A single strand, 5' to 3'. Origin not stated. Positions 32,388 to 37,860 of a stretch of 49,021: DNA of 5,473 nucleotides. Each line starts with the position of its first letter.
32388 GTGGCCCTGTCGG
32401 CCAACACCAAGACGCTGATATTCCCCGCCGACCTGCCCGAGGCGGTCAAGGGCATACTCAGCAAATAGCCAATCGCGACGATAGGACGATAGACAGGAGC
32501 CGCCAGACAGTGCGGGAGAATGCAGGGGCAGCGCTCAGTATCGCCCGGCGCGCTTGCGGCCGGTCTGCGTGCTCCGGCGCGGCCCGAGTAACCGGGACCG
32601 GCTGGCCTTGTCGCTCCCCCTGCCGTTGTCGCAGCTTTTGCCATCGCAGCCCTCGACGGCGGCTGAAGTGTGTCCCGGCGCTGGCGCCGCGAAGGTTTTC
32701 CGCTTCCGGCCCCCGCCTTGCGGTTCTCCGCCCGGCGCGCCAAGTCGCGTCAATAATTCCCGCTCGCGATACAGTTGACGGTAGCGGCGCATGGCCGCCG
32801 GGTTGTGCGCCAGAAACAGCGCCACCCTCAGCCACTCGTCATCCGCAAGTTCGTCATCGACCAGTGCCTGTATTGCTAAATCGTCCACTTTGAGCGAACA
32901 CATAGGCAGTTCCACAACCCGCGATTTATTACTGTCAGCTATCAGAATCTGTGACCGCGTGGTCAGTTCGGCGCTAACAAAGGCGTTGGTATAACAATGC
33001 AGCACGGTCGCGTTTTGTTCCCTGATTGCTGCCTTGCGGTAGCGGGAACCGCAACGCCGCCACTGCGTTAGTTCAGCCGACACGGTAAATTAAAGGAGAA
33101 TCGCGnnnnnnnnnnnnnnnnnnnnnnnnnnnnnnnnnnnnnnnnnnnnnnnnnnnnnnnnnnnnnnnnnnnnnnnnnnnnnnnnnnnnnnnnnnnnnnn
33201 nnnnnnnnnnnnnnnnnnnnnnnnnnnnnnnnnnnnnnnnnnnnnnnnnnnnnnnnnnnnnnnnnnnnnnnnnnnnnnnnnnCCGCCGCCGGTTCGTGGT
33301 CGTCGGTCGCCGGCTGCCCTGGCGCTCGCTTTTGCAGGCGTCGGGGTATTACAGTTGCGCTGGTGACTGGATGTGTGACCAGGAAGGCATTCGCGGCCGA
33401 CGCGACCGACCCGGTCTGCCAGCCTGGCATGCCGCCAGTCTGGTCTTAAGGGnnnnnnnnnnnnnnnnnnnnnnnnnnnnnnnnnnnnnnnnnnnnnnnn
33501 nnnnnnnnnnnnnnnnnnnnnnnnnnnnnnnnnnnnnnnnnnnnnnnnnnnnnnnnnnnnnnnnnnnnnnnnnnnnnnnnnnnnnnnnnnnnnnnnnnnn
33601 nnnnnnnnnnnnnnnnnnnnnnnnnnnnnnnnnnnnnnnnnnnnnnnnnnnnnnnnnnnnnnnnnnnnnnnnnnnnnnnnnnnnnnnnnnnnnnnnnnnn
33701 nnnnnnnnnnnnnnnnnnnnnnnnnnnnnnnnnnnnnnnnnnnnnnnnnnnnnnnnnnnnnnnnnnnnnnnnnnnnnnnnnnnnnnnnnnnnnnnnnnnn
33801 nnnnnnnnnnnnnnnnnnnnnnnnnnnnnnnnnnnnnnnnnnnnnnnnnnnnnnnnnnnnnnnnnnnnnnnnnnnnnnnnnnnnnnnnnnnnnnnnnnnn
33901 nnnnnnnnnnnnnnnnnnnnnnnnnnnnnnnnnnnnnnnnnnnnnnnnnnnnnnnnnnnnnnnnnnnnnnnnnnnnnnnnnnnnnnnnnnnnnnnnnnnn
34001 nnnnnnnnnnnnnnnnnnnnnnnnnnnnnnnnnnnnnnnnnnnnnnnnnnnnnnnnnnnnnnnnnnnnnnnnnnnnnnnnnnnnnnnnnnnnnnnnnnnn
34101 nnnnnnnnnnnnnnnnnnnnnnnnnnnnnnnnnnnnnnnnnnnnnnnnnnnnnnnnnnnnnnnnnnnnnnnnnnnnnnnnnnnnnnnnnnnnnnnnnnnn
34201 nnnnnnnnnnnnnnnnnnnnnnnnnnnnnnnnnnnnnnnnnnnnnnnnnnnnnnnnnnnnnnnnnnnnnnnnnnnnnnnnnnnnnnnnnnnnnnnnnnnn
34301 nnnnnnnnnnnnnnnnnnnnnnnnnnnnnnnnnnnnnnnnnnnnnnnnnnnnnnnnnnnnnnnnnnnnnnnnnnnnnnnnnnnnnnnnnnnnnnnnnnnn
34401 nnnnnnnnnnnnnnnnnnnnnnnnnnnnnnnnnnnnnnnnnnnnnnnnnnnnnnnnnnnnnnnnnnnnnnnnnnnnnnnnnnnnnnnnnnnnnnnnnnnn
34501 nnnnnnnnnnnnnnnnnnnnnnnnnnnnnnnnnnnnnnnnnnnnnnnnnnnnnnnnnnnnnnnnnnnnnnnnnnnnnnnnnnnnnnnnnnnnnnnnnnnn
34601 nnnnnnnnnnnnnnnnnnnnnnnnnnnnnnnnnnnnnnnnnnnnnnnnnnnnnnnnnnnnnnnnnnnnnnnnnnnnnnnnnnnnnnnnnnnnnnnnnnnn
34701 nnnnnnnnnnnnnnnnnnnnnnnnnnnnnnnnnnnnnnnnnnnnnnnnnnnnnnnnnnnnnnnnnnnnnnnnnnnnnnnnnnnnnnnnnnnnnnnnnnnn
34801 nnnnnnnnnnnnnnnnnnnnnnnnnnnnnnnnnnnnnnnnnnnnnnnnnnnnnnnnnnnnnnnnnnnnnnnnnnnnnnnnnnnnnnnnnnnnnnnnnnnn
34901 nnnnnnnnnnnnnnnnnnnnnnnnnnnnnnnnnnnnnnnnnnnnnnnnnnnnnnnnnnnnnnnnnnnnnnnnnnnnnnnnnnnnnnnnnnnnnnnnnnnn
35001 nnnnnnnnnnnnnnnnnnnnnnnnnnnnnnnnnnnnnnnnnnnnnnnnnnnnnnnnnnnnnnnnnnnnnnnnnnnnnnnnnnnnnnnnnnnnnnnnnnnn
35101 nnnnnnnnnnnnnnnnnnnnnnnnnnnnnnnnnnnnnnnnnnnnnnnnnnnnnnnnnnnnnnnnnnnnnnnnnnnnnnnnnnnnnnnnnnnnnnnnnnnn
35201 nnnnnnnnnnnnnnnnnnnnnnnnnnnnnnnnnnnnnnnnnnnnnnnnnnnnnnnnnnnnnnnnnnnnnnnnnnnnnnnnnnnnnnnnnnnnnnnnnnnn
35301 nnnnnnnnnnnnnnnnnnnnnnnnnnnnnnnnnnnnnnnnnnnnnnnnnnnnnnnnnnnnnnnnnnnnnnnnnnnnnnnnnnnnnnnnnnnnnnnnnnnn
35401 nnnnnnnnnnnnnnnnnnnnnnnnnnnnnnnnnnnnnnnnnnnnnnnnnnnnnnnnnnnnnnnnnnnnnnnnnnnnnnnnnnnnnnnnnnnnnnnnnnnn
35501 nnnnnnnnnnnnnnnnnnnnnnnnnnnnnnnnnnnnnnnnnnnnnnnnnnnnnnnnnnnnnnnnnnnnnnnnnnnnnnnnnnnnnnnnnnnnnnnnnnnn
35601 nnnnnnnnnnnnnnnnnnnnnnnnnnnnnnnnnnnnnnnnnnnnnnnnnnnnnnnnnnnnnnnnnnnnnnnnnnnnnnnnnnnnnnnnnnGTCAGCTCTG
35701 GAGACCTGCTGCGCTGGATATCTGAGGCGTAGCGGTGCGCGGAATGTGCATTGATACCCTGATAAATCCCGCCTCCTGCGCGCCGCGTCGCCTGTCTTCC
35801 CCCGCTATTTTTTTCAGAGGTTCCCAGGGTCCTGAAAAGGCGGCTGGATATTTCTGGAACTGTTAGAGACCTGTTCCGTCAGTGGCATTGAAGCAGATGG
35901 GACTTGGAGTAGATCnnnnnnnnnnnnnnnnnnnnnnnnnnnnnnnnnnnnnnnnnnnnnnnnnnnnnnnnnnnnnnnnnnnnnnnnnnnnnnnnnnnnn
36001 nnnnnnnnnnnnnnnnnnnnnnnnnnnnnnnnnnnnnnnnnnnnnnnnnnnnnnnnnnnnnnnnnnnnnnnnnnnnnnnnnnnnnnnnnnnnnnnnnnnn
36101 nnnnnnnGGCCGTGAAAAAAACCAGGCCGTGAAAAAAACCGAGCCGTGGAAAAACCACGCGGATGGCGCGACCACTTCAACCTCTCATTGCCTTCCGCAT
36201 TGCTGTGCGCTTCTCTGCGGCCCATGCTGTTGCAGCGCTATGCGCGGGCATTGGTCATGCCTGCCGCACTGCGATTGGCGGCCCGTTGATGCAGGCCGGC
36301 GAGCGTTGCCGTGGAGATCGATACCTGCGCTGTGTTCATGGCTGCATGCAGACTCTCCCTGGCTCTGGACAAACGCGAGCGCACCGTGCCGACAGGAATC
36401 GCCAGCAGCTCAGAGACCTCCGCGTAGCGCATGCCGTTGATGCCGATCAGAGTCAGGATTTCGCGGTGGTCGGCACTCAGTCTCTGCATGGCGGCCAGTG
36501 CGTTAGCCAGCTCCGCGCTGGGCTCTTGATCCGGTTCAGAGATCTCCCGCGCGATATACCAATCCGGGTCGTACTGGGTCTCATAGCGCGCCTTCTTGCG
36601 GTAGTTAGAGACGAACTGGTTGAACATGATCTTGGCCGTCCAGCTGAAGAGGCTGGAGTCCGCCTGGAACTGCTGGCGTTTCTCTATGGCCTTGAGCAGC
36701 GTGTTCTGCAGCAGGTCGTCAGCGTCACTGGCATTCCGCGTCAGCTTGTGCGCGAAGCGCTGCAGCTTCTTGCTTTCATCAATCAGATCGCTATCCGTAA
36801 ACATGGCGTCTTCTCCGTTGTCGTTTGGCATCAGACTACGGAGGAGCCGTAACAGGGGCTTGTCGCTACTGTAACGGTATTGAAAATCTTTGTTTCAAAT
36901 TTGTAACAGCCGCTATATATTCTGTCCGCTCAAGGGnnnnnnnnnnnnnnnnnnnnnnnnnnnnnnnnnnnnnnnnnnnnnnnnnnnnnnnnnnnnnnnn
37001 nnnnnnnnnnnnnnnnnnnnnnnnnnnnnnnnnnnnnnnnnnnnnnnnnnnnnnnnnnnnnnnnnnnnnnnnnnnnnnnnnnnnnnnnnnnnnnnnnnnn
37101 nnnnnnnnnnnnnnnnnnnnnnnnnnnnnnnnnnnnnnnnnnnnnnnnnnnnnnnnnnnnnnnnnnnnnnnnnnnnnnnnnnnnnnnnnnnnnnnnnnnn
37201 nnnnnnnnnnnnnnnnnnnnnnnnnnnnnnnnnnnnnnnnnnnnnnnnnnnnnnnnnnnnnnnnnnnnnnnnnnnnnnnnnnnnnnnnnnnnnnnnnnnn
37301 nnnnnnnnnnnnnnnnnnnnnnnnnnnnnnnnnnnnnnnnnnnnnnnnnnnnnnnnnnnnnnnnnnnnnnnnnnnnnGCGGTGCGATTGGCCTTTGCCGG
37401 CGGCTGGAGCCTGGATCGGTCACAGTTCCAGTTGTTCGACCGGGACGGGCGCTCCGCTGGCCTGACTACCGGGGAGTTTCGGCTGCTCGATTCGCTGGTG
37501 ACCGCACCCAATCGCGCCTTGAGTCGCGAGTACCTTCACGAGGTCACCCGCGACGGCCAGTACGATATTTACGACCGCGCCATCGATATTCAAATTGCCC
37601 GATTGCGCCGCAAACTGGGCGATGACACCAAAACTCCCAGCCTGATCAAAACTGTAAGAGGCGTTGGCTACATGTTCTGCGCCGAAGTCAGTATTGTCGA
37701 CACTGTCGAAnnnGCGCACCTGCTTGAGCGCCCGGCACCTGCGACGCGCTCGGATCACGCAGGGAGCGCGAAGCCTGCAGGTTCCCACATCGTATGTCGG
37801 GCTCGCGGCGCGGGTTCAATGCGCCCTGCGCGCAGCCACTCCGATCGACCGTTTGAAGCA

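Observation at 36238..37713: ECF sigma lacks an adjacent anti-sigma gene and is divergently paired with an OmpR-type regulator; GTAAC(A/G)G boxes lie in the shared AT-rich intergenic region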

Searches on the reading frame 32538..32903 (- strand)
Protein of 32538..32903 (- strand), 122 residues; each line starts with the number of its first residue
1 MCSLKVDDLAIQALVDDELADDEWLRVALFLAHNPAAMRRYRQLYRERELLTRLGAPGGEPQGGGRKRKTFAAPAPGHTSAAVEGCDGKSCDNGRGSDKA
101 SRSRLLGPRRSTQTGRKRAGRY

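Call 31: search_solved_structures(query=A2, max_evalue=10, show_alignments=3)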
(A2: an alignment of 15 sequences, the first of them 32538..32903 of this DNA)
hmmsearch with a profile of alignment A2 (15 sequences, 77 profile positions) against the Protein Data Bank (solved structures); distinct sequences matched with E-value up to 10: 10.
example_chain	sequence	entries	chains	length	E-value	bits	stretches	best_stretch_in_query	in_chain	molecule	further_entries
8f6k_A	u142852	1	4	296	0.039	17.1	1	12-39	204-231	Cadmium and zinc efflux pump FieF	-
8f6j_B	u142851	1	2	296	0.04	17.1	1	12-39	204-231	Cadmium and zinc efflux pump FieF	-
8f6f_A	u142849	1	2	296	0.04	17.1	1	12-39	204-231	Cadmium and zinc efflux pump FieF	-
5vrf_B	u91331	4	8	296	0.04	17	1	12-39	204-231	Cadmium and zinc efflux pump FieF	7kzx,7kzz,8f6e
8f6h_A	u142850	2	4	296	0.04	17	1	12-39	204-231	Cadmium and zinc efflux pump FieF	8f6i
3j1z_P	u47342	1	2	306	0.041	17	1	12-39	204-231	Cation efflux family protein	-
8jj6_E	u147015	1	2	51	0.41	13.8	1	33-71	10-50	NELF-E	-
7a5h_C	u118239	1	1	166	0.48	13.6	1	28-61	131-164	Probable peptide chain release factor C12orf65, mitochondrial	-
5f8v_A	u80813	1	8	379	1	12.5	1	18-43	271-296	Aminotransferase, class V family protein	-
7x4a_A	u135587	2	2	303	1.5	12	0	25-53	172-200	ClCdnE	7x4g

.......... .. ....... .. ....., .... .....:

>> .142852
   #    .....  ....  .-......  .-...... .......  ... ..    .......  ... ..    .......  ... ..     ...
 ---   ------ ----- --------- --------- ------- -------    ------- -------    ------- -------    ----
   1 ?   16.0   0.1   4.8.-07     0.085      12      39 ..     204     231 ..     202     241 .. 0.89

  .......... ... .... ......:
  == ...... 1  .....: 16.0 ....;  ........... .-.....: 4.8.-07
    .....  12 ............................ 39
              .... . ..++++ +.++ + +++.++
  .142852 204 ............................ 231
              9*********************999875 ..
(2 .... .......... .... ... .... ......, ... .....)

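Call 32: search_protein_families(library=pfam, alignment_id=A2, max_evalue=1)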
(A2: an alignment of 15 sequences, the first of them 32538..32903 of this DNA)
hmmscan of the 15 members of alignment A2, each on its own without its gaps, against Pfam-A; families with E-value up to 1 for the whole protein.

A. member 1, window:32538-32903:- (122 aa): 0 families

B. families by the number of members that match (of 15 scanned): 17 families
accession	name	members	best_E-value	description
PF13490.11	zf-HC2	8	0.00096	Putative zinc-finger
PF06751.17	EutB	2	0.063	Ethanolamine ammonia lyase large subunit (EutB)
PF13376.11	OmdA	1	0.00035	Bacteriocin-protection, YdeI or OmpD-Associated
PF11079.13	YqhG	1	0.0094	Bacterial protein YqhG of unknown function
PF15615.11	TerB_C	1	0.01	TerB-C domain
PF21585.2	A-ATP_synth_H_N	1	0.031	Archaeal A-ATP synthase, subunit H, N-terminal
PF23055.1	DUF7041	1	0.035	Domain of unknown function (DUF7041)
PF02965.22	Met_synt_B12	1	0.035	Vitamin B12 dependent methionine synthase, activation domain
PF20003.4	fvmX5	1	0.05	FtsH ternary system domain X5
PF03872.18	RseA_N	1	0.068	Anti sigma-E protein RseA, N-terminal domain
PF11303.13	DUF3105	1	0.075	Protein of unknown function (DUF3105)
PF11157.13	DUF2937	1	0.079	Protein of unknown function (DUF2937)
PF24079.1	UBR4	1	0.095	E3 ubiquitin-protein ligase UBR4-like domain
PF02465.23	FliD_N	1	0.1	Flagellar hook-associated protein 2 N-terminus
PF19115.5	DUF5800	1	0.11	Family of unknown function (DUF5800)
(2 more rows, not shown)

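Call 55: predict_structure(alignment_id=A2)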
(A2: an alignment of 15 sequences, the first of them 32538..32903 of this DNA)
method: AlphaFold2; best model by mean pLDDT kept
length: 122 residues; sequences in the alignment: 15
mean_pLDDT: 72.9   pTM: 0.45
mean pLDDT of the five models: 72.9, 72.4, 71.7, 71.1, 70.7
residues with pLDDT >= 90: 45; 70-90: 7; 50-70: 63; < 50: 7
segments of 3 or more residues with pLDDT < 50: 94-96
pLDDT, mean of each block of 10 residues (from residue 1): 77 97 95 97 96 77 55 59 55 53 56 60 63
secondary structure, 60 per line:
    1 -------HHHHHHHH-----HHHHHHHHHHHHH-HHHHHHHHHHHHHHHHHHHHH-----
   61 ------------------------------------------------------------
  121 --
elements in order: H8-15 H21-33 H35-55

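Call 57: search_protein_representatives(alignment_id=A2)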
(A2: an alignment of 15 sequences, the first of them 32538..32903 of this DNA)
Query: 15 sequences, 77 profile positions. Proteins with E-value up to 0.001 (for the whole library): 678; up to 1e-10: 322; up to 1e-30: 0. The best 150 are listed.
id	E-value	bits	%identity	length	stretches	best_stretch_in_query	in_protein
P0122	1.7e-26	108.0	-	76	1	2-77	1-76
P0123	1.0e-22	95.8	-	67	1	3-61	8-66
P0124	1.1e-22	95.8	-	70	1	2-68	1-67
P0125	2.7e-22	94.6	-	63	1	2-59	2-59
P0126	8.8e-22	92.9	-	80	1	2-59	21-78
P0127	1.1e-21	92.6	-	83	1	2-60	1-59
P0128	1.7e-21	92.0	-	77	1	2-72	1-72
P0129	2.8e-21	91.3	-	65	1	3-59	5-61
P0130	4.0e-21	90.8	-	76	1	5-60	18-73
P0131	6.2e-21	90.2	-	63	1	4-61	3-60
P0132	8.5e-21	89.7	-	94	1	2-60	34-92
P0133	2.0e-20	88.6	-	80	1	2-58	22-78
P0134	2.0e-20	88.5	-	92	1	2-61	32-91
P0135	2.1e-20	88.5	-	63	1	4-59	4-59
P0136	3.0e-20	88.0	-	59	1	3-59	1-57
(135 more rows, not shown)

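Call 58: fold_search(model_id=the predicted structure, library=pdb)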
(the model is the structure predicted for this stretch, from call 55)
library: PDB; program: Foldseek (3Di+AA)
matches with E <= 10: 20; with E <= 0.001: 0
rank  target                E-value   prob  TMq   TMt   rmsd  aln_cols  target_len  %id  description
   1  2q1z_MODEL_1_B        1.1e+00  0.96  0.41  0.27   4.0        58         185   24  Crystal Structure of Rhodobacter sphaeroides SigE in complex with the anti-sigma ChrR (released 2007-09-18)
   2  2z2s_D                1.6e+00  0.91  0.41  0.30   4.2        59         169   24  Crystal Structure of Rhodobacter sphaeroides SigE in complex with the anti-sigma ChrR (released 2008-02-05)
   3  2z2s_B                4.1e+00  0.69  0.41  0.28   4.0        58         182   24  Crystal Structure of Rhodobacter sphaeroides SigE in complex with the anti-sigma ChrR (released 2008-02-05)
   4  2q1z_MODEL_1_D        4.1e+00  0.66  0.41  0.28   3.9        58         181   24  Crystal Structure of Rhodobacter sphaeroides SigE in complex with the anti-sigma ChrR (released 2007-09-18)
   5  3hug_D                4.1e+00  0.47  0.35  0.63   3.0        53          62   21  Crystal structure of Mycobacterium tuberculosis anti-sigma factor RslA in complex with -35 promoter binding domain of  (released 2010-03-02)
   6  6in7_A                4.4e+00  0.44  0.34  0.50   2.2        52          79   19  Crystal structure of AlgU in complex with MucA(cyto) (released 2019-07-24)
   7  3hug_B                4.7e+00  0.57  0.34  0.64   1.7        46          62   22  Crystal structure of Mycobacterium tuberculosis anti-sigma factor RslA in complex with -35 promoter binding domain of  (released 2010-03-02)
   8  2z2s_H                5.3e+00  0.69  0.41  0.29   1.2        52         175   25  Crystal Structure of Rhodobacter sphaeroides SigE in complex with the anti-sigma ChrR (released 2008-02-05)
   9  8z6g_C                5.3e+00  0.51  0.34  0.55   1.5        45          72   18  the AlgU-MucAcyto complex structure in Pseudomonas aeruginosa (released 2024-05-08)
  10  3hug_F                5.6e+00  0.54  0.34  0.70   1.3        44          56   20  Crystal structure of Mycobacterium tuberculosis anti-sigma factor RslA in complex with -35 promoter binding domain of  (released 2010-03-02)
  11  4nqw_B                6.8e+00  0.30  0.33  0.53   1.9        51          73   12  Structure of Mycobacterium tuberculosis extracytoplasmic function sigma factor SigK in complex with the cytosolic doma (released 2014-01-22)
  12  8z6g_A                7.2e+00  0.38  0.34  0.56   1.4        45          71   18  the AlgU-MucAcyto complex structure in Pseudomonas aeruginosa (released 2024-05-08)
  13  3hug_L                7.2e+00  0.25  0.33  0.59   2.9        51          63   22  Crystal structure of Mycobacterium tuberculosis anti-sigma factor RslA in complex with -35 promoter binding domain of  (released 2010-03-02)
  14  8z6g_E                7.6e+00  0.35  0.34  0.55   1.5        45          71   18  the AlgU-MucAcyto complex structure in Pseudomonas aeruginosa (released 2024-05-08)
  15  3hug_H                8.1e+00  0.33  0.35  0.66   2.1        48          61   21  Crystal structure of Mycobacterium tuberculosis anti-sigma factor RslA in complex with -35 promoter binding domain of  (released 2010-03-02)
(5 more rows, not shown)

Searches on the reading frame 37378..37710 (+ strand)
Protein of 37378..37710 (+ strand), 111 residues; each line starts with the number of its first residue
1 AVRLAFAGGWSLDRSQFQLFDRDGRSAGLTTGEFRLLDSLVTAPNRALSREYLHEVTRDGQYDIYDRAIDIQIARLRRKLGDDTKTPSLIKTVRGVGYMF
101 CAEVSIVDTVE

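Call 54: search_solved_structures(query=window:37378-37710:+, max_evalue=1e-8, show_alignments=5)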
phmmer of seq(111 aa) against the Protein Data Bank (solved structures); distinct sequences matched with E-value up to 1e-8: 13.
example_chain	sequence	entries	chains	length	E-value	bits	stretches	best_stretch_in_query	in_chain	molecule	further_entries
6zwt_A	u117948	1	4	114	1.5e-17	67.1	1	4-102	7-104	Two-component response regulator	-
2jpb_A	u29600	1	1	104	2.8e-16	63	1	8-103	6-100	Transcriptional regulatory protein ompR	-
6lxl_A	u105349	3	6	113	3.1e-16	62.8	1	8-103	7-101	Transcriptional regulatory protein OmpR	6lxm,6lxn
1opc_A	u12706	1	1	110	3.1e-16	62.8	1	8-103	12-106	OMPR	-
1odd_A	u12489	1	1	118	4e-16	62.5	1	8-103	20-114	TRANSCRIPTIONAL REGULATORY PROTEIN OMPR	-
2naz_A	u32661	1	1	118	1.5e-15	60.7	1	23-104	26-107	Transcriptional regulatory protein RstA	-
2mlk_A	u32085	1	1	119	2.2e-12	50.5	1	23-102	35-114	RstA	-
4nhj_A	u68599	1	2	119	4e-12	49.6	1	22-102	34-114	DNA-binding transcriptional regulator RstA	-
4b09_A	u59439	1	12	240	1e-09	41.9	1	12-103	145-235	TRANSCRIPTIONAL REGULATORY PROTEIN BAER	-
8b4b_W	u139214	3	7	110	1.4e-09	41.4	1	18-107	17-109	Cholera toxin transcriptional activator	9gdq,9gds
7nmb_A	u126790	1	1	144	2e-09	41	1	17-108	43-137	Cholera toxin transcriptional activator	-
8b4c_D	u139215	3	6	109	2.6e-09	40.6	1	18-105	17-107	Cholera toxin transcriptional activator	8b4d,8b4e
5za3_A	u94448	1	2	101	6.2e-09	39.4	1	22-100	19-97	DNA-binding response regulator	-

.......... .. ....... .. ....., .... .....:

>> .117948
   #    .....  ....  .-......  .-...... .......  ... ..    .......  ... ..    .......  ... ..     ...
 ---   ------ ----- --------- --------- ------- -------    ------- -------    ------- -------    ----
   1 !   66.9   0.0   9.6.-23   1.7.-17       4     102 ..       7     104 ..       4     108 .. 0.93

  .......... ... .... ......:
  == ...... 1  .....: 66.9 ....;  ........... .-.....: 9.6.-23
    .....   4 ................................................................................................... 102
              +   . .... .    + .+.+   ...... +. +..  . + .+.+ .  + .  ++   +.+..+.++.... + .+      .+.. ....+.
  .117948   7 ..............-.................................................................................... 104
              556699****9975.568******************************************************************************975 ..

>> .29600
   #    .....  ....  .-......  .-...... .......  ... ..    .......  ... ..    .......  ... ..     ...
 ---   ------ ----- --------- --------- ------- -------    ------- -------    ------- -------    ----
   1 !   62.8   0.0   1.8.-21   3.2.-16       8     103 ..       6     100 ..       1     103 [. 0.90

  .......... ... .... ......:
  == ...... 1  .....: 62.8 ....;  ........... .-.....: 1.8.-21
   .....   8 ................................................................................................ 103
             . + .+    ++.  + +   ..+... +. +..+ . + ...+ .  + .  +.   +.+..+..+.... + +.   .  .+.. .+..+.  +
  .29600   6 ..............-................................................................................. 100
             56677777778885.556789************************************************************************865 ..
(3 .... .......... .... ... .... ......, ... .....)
